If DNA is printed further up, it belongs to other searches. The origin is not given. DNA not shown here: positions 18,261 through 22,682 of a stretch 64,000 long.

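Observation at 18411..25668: AT-rich island encoding a 1373-aa GspK-like pseudopilin fused to a LamG adhesin, a membrane protein and a secretin, without pilin, ATPase or platform genes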

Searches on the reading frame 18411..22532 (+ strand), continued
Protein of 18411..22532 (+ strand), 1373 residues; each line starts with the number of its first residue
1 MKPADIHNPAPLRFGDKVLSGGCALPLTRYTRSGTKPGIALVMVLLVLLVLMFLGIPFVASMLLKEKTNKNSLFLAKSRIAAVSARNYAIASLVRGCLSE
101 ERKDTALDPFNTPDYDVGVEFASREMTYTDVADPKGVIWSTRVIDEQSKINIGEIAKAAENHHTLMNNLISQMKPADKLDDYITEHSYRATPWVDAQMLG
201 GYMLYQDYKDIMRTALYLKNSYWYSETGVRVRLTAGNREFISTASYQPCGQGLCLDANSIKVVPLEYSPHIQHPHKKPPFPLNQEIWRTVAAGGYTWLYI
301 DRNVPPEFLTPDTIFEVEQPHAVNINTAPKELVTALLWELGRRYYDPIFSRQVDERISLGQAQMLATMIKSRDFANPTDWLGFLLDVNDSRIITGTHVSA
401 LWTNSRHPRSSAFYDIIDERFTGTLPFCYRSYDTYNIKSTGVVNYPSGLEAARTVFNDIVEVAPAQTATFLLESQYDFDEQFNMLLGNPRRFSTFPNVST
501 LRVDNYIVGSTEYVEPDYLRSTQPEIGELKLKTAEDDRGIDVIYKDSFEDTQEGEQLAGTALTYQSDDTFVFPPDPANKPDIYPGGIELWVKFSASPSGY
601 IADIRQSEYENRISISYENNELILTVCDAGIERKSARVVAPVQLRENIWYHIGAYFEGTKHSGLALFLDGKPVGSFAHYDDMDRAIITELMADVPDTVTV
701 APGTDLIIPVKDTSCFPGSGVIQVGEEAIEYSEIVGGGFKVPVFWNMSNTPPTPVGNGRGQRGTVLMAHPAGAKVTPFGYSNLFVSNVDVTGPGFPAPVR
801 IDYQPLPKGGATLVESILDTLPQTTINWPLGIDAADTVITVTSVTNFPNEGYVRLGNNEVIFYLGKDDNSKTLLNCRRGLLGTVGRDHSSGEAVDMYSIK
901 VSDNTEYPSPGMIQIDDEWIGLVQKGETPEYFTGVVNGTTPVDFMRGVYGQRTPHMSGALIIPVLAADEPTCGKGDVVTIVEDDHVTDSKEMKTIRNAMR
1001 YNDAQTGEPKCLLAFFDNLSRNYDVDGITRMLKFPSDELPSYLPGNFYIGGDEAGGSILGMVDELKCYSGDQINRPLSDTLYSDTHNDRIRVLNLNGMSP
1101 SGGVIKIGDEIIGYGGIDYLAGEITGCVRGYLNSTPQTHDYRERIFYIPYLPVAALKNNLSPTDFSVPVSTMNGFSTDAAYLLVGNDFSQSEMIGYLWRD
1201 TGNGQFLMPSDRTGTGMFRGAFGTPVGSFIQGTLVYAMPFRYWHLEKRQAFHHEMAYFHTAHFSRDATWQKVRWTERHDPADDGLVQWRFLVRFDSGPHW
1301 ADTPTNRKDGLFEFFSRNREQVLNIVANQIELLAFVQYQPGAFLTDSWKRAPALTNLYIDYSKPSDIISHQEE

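Call 27: search_protein_families(library=pfam, proteins=[L023:668-2821:+, L023:2821-4431:+, L023:4355-5233:+, L023:5230-5616:+, L023:5616-7970:+, L023:7967-8590:+, L023:8584-9978:+, L023:15670-16755:+, L027:16782-17300:+, L023:9971-15670:+], max_evalue=0.01)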
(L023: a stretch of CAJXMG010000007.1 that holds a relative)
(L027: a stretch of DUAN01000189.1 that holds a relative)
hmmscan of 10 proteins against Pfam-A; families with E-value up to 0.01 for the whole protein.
L023:668-2821:+ (717 aa): 2 families
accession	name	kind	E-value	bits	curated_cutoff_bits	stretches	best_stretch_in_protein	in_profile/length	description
PF00498.31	FHA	-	7e-16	58.9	20.7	1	27-89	2-67/67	FHA domain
PF16697.10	Yop-YscD_cpl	-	5e-14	52.8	33.2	1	21-97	14-92/94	Inner membrane component of T3SS, cytoplasmic domain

L023:2821-4431:+ (536 aa): 1 family
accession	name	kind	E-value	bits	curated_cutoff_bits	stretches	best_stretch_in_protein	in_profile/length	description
PF11104.14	PilM_2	-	1.5e-07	31.1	27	1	166-303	176-306/340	Type IV pilus assembly protein PilM;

L023:4355-5233:+ (292 aa): 0 families

L023:5230-5616:+ (128 aa): 0 families

L023:5616-7970:+ (784 aa): 16 families
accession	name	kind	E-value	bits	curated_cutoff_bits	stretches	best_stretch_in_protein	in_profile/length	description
PF14559.12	TPR_19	-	2.9e-15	56.8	25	1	487-532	5-50/68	Tetratricopeptide repeat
PF13432.12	TPR_16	-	1.9e-14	54.2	32.7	1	339-393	4-58/65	Tetratricopeptide repeat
PF13428.12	TPR_14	-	8e-14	51.2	23.5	0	487-516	15-44/44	Tetratricopeptide repeat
PF07719.23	TPR_2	-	1.7e-12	46.8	27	0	508-538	2-32/34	Tetratricopeptide repeat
PF23914.1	TPR_CcmH_CycH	-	1.5e-09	38.3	42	1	442-542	54-156/158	Cytochrome c-type biogenesis protein H TPR domain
PF00515.34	TPR_1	-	2e-09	37.3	27.8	0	299-324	2-27/34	Tetratricopeptide repeat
PF13424.12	TPR_12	-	2.3e-09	37.7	30.1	0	300-358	5-71/77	Tetratricopeptide repeat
PF13181.12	TPR_8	-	2.3e-09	37.1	25.7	0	508-537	2-31/34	Tetratricopeptide repeat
PF13174.12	TPR_6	-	6.1e-07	30.1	26.3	0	477-505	5-32/33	Tetratricopeptide repeat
PF13374.12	TPR_10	-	3.4e-06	27.3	27.5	0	440-462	4-26/42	Tetratricopeptide repeat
PF20308.4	TPR-S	-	4.1e-06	27.7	27.6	0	456-541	4-86/102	Tetratricopeptide Repeats-Sensor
PF13414.12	TPR_11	-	9.9e-05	22.4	26.8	0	123-145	12-34/42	TPR repeat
PF12895.13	ANAPC3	-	0.00011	22.9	27.2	0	322-391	13-81/82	Anaphase-promoting complex, cyclosome, subunit 3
PF13431.12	TPR_17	-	0.00015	22.2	24.4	0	499-523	5-29/34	Tetratricopeptide repeat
PF13176.12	TPR_7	-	0.0017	18.7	27.9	0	441-462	2-23/36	Tetratricopeptide repeat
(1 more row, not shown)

L023:7967-8590:+ (207 aa): 2 families
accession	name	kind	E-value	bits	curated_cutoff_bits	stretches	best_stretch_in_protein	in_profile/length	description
PF07963.17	N_methyl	-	7.8e-10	38.3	21.2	1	4-27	2-25/27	Prokaryotic N-terminal methylation motif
PF08334.16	T2SSG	-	3.1e-07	30.9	21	0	137-164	66-92/108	Type II secretion system (T2SS), protein G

L023:8584-9978:+ (464 aa): 2 families
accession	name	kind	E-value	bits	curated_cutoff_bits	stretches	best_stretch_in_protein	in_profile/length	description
PF07963.17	N_methyl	-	2.6e-07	30.3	21.2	1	10-32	4-26/27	Prokaryotic N-terminal methylation motif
PF13385.13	Laminin_G_3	-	0.0017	19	27.6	1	158-267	17-105/151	Concanavalin A-like lectin/glucanases superfamily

L023:15670-16755:+ (361 aa): 1 family
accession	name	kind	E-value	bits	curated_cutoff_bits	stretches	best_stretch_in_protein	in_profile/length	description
PF07963.17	N_methyl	-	0.00017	21.5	21.2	1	3-26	2-25/27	Prokaryotic N-terminal methylation motif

L027:16782-17300:+ (172 aa): 1 family
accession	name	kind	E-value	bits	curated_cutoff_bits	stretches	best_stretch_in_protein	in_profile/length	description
PF07963.17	N_methyl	-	6.3e-06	26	21.2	1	9-33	3-27/27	Prokaryotic N-terminal methylation motif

L023:9971-15670:+ (1899 aa): 1 family
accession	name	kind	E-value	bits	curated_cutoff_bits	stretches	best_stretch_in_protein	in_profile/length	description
PF03934.19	T2SSK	-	0.0012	19.6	24.2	0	537-555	1-19/63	Type II secretion system (T2SS), protein K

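Call 70: search_protein_families(library=pfam, proteins=[L008:310-1287:+, L008:2377-3597:+, L002:6351-7514:+, L002:5541-6221:+, L008:7867-8841:+, L008:8845-9276:+], max_evalue=0.01)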
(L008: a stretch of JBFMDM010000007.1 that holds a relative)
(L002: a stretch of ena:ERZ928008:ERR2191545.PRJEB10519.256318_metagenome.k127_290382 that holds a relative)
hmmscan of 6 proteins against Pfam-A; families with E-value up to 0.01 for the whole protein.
L008:310-1287:+ (325 aa): 0 families

L008:2377-3597:+ (406 aa): 1 family
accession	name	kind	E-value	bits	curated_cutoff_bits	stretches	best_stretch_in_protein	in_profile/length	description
PF04055.27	Radical_SAM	-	5.7e-16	59.6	29.5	1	138-285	4-158/166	Radical SAM superfamily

L002:6351-7514:+ (387 aa): 0 families

L002:5541-6221:+ (226 aa): 0 families

L008:7867-8841:+ (324 aa): 1 family
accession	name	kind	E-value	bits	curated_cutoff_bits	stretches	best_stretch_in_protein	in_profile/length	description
PF07963.17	N_methyl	-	1.5e-05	24.8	21.2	1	7-28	5-26/27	Prokaryotic N-terminal methylation motif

L008:8845-9276:+ (143 aa): 1 family
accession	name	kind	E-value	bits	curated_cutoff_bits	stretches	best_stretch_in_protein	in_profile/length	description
PF07963.17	N_methyl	-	0.0013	18.6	21.2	1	18-43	2-27/27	Prokaryotic N-terminal methylation motif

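Call 73: search_protein_families(library=phrogs, proteins=[window:18411-22532:+], max_evalue=0.1)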
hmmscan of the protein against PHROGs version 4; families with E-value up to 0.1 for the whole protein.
window:18411-22532:+ (1373 aa): 6 families
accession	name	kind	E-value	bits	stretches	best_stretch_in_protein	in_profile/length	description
phrog_11439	-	tail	4.4e-08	32.8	1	832-895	208-273/775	tail fiber protein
phrog_4406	-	head and packaging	6.3e-08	30.7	1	831-883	73-123/3231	virion structural protein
phrog_7578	-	unknown function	1.2e-06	28.7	0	1099-1160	48-112/300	-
phrog_1101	-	tail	1.7e-06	27.2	0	852-907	588-642/1405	tail protein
phrog_22827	-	unknown function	0.00011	22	0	699-732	271-304/613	-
phrog_2885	-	tail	0.0041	14.4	0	831-882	78-127/4179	baseplate wedge subunit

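Call 75: search_protein_families(library=ncbifam, proteins=[L023:7967-8590:+, L023:8584-9978:+, L023:15670-16755:+, L027:16782-17300:+, L008:7867-8841:+, L008:8845-9276:+, L023:2821-4431:+, L023:4355-5233:+, L023:9971-15670:+], max_evalue=0.05)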
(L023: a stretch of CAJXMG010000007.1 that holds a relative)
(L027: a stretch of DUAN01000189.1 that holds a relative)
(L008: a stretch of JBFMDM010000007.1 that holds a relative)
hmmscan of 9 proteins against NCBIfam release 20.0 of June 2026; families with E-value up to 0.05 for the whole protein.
L023:7967-8590:+ (207 aa): 12 families
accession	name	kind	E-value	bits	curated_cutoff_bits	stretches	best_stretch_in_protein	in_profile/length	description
TIGR01710.1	typeII_sec_gspG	equivalog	2.9e-14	53.3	88.85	1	7-68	1-62/134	type II secretion system major pseudopilin GspG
TIGR02532.1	IV_pilin_GFxxxE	domain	1.5e-09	37.3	16.3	1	6-28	1-23/24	prepilin-type N-terminal cleavage/methylation domain-containing protein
TIGR01708.2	typeII_sec_gspH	equivalog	3.7e-08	33.5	80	1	6-46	1-41/169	type II secretion system minor pseudopilin GspH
NF007862.0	PRK10574.1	equivalog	8.3e-07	29.2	138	1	5-65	3-63/145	prepilin peptidase-dependent pilin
TIGR02596.1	TIGR02596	subfamily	1.7e-05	25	70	1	9-47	1-39/196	Verru_Chthon cassette protein D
NF041775.1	typeIV_PilA_Myxo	equivalog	6.1e-05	23.1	400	1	5-29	9-33/214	type IV pilin protein PilA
NF007800.0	PRK10506.1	equivalog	7.8e-05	22.5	158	1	4-31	6-33/163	prepilin peptidase-dependent protein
NF040999.1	pilin_ComGC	equivalog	0.00074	19.7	75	1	6-24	1-19/84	competence type IV pilus major pilin ComGC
NF041013.1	T4P_ComGE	equivalog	0.00076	19.5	49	1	5-51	2-48/83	competence type IV pilus minor pilin ComGE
TIGR01711.1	gspJ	equivalog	0.0013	18.6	64.85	1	7-45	1-39/192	type II secretion system minor pseudopilin GspJ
NF041002.1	pilin_ComGF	equivalog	0.022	15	80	0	6-38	1-33/139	competence type IV pilus minor pilin ComGF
TIGR02599.1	TIGR02599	subfamily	0.044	13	256.5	0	8-40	1-33/361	Verru_Chthon cassette protein C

L023:8584-9978:+ (464 aa): 10 families
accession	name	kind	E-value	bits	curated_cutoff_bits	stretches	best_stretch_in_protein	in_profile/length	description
TIGR01708.2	typeII_sec_gspH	equivalog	6.4e-09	36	80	1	11-78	2-69/169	type II secretion system minor pseudopilin GspH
NF047827.1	T3SSXpsH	equivalog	1.1e-06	28.5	160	1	12-81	2-71/145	type II secretion system protein XpsH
TIGR02532.1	IV_pilin_GFxxxE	domain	1e-05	25.2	16.3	1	11-31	2-22/24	prepilin-type N-terminal cleavage/methylation domain-containing protein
NF040982.1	ComGD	equivalog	4.6e-05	23.9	70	1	11-82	2-73/139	competence type IV pilus minor pilin ComGD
TIGR02596.1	TIGR02596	subfamily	5.8e-05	23.3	70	1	13-64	1-52/196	Verru_Chthon cassette protein D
NF007800.0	PRK10506.1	equivalog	0.00012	21.9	158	1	9-57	7-55/163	prepilin peptidase-dependent protein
NF041002.1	pilin_ComGF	equivalog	0.0023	18.2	80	1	11-42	2-33/139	competence type IV pilus minor pilin ComGF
TIGR01710.1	typeII_sec_gspG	equivalog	0.0032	17.5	88.85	1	11-58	1-48/134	type II secretion system major pseudopilin GspG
TIGR01707.1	gspI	equivalog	0.0081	16.6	44.35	1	12-38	1-24/101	type II secretion system minor pseudopilin GspI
NF041013.1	T4P_ComGE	equivalog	0.02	15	49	1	12-36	5-29/83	competence type IV pilus minor pilin ComGE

L023:15670-16755:+ (361 aa): 3 families
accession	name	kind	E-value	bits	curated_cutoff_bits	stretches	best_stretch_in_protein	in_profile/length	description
TIGR02599.1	TIGR02599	subfamily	0.0038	16.5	256.5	1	7-65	1-59/361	Verru_Chthon cassette protein C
NF041013.1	T4P_ComGE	equivalog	0.026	14.6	49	1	7-32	5-30/83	competence type IV pilus minor pilin ComGE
TIGR01711.1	gspJ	equivalog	0.04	13.7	64.85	0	7-65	2-60/192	type II secretion system minor pseudopilin GspJ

L027:16782-17300:+ (172 aa): 10 families
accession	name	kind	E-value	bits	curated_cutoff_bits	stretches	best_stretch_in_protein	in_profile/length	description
TIGR02523.1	type_IV_pilV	equivalog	3.2e-05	24.5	52.2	1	11-52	2-43/139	type IV pilus modification protein PilV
TIGR01707.1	gspI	equivalog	0.00016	22.1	44.35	1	12-56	1-45/101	type II secretion system minor pseudopilin GspI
TIGR01708.2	typeII_sec_gspH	equivalog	0.00057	19.9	80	1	11-49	2-38/169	type II secretion system minor pseudopilin GspH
TIGR02532.1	IV_pilin_GFxxxE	domain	0.0007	19.4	16.3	1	11-33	2-24/24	prepilin-type N-terminal cleavage/methylation domain-containing protein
NF007848.0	PRK10557.1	equivalog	0.0046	16.3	120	1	4-33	4-33/192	prepilin peptidase-dependent protein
NF041013.1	T4P_ComGE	equivalog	0.011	15.8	49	1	11-33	4-26/83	competence type IV pilus minor pilin ComGE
NF047828.1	T3SSXpsI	equivalog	0.012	15.7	150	1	12-60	3-51/132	type II secretion system protein XpsI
NF006453.0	PRK08808.1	equivalog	0.013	14.6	295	1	6-46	2-42/211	type II secretion system protein J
NF041002.1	pilin_ComGF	equivalog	0.023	14.9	80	1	11-37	2-28/139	competence type IV pilus minor pilin ComGF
TIGR02598.1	TIGR02598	subfamily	0.036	14.3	51.4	0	12-47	1-36/151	Verru_Chthon cassette protein B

L008:7867-8841:+ (324 aa): 6 families
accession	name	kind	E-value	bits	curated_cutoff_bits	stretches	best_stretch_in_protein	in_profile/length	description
TIGR02532.1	IV_pilin_GFxxxE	domain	0.00012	21.7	16.3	1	7-28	2-23/24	prepilin-type N-terminal cleavage/methylation domain-containing protein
TIGR02599.1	TIGR02599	subfamily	0.00012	21.4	256.5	1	8-64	1-57/361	Verru_Chthon cassette protein C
NF041013.1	T4P_ComGE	equivalog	0.00057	19.9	49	1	7-28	4-25/83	competence type IV pilus minor pilin ComGE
NF041002.1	pilin_ComGF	equivalog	0.003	17.8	80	1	7-38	2-33/139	competence type IV pilus minor pilin ComGF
NF007660.0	PRK10332.1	equivalog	0.021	15.3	86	0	7-33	9-35/107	prepilin-type N-terminal cleavage/methylation domain-containing protein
TIGR01711.1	gspJ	equivalog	0.025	14.4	64.85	1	7-29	1-23/192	type II secretion system minor pseudopilin GspJ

L008:8845-9276:+ (143 aa): 7 families
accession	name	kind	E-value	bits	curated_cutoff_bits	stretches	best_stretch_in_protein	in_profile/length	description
TIGR02523.1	type_IV_pilV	equivalog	2.2e-05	24.9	52.2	1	21-75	2-56/139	type IV pilus modification protein PilV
NF041002.1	pilin_ComGF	equivalog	0.0025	18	80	1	21-50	2-31/139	competence type IV pilus minor pilin ComGF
NF006453.0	PRK08808.1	equivalog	0.0054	15.8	295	1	19-56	5-42/211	type II secretion system protein J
NF041013.1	T4P_ComGE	equivalog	0.0085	16.2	49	1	22-44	5-27/83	competence type IV pilus minor pilin ComGE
NF007660.0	PRK10332.1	equivalog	0.01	16.4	86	1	19-52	7-40/107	prepilin-type N-terminal cleavage/methylation domain-containing protein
TIGR02532.1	IV_pilin_GFxxxE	domain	0.028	14.3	16.3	1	20-42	1-23/24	prepilin-type N-terminal cleavage/methylation domain-containing protein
NF047828.1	T3SSXpsI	equivalog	0.049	13.6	150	0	22-55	3-36/132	type II secretion system protein XpsI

L023:2821-4431:+ (536 aa): 4 families
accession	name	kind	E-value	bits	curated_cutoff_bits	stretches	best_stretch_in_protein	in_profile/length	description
TIGR01175.1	pilM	subfamily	5.5e-10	38.8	133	1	168-300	185-311/348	type IV pilus assembly protein PilM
NF045709.1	Amuc_1101_fam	equivalog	8.4e-08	31.5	650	1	319-436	346-463/608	Amuc_1101 family PilM-like pilus complex protein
NF045748.1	MPN316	equivalog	0.024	13.7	500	1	159-219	193-251/424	MPN316 family protein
NF058663.1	cispen_cyc_AmcE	equivalog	0.046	13.8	140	0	160-206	75-121/153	cispentacin biosynthesis cyclizing decarboxylase AmcE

L023:4355-5233:+ (292 aa): 0 families

L023:9971-15670:+ (1899 aa): 1 family
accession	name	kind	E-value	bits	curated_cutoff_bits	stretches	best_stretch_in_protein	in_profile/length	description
NF037980.1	T2SS_GspK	equivalog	2.2e-10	40.6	130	2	11-143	1-106/307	type II secretion system minor pseudopilin GspK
